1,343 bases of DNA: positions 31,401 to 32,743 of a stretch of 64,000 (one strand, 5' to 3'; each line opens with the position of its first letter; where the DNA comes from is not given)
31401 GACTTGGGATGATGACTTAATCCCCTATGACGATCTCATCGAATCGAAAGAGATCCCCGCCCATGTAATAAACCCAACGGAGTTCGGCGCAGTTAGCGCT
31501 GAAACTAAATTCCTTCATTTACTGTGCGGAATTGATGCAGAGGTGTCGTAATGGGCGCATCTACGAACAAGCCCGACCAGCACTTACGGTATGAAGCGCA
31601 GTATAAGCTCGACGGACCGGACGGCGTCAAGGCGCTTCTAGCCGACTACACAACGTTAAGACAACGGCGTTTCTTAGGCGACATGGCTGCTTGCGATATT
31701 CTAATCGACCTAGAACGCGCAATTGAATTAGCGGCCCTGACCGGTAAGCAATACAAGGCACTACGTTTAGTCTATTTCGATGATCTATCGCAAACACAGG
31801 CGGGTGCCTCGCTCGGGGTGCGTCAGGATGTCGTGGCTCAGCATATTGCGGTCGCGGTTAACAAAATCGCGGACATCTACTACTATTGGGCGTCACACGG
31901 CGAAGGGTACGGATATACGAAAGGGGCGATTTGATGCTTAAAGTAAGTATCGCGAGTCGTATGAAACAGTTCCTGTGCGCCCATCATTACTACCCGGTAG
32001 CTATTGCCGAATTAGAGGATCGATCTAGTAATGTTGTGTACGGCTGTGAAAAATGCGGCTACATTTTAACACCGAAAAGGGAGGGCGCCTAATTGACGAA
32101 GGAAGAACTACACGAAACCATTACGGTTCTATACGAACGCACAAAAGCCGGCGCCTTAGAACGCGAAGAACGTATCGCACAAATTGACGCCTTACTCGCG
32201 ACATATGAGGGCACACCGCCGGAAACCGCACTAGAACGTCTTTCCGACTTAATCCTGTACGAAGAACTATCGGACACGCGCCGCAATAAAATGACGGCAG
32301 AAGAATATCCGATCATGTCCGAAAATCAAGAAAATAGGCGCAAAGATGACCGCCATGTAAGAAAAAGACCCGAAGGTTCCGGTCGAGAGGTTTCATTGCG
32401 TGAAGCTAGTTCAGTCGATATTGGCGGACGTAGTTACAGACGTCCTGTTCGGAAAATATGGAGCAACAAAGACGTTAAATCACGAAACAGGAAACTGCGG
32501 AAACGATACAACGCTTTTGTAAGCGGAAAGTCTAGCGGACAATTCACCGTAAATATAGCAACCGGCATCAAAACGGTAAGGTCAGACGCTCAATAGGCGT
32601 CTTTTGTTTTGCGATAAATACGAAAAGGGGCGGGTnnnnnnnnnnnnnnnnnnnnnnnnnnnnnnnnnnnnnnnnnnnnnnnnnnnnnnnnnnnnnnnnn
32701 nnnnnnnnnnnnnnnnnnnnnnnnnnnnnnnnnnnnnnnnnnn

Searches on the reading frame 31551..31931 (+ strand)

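Call 65: search_protein_families(library=pfam, proteins=[window:31551-31931:+], max_evalue=0.01)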
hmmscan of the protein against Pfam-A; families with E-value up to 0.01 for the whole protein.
window:31551-31931:+ (127 aa): 3 families
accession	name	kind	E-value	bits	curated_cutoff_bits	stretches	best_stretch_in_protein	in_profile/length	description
PF04545.22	Sigma70_r4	-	5.3e-05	23.1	24.1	1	60-106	2-48/50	Sigma-70, region 4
PF02001.22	DUF134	-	9.9e-05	23.3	27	1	61-108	33-80/98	Protein of unknown function DUF134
PF08281.18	Sigma70_r4_2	-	0.0066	16.5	25.7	0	60-102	8-50/54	Sigma-70, region 4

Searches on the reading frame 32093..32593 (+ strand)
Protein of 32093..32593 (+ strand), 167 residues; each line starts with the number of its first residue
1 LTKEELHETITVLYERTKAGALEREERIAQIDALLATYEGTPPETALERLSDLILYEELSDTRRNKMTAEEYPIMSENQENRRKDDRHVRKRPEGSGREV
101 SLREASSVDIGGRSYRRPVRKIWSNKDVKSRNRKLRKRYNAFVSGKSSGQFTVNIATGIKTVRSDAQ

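Call 65: search_protein_families(library=pfam, proteins=[window:32093-32593:+], max_evalue=0.01)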
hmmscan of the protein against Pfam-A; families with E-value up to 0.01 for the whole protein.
window:32093-32593:+ (167 aa): 1 family
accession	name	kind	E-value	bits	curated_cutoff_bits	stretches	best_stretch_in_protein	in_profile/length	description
PF05698.19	Trigger_C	-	0.0023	18.4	22.7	1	4-81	3-80/162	Bacterial trigger factor protein (TF) C-terminus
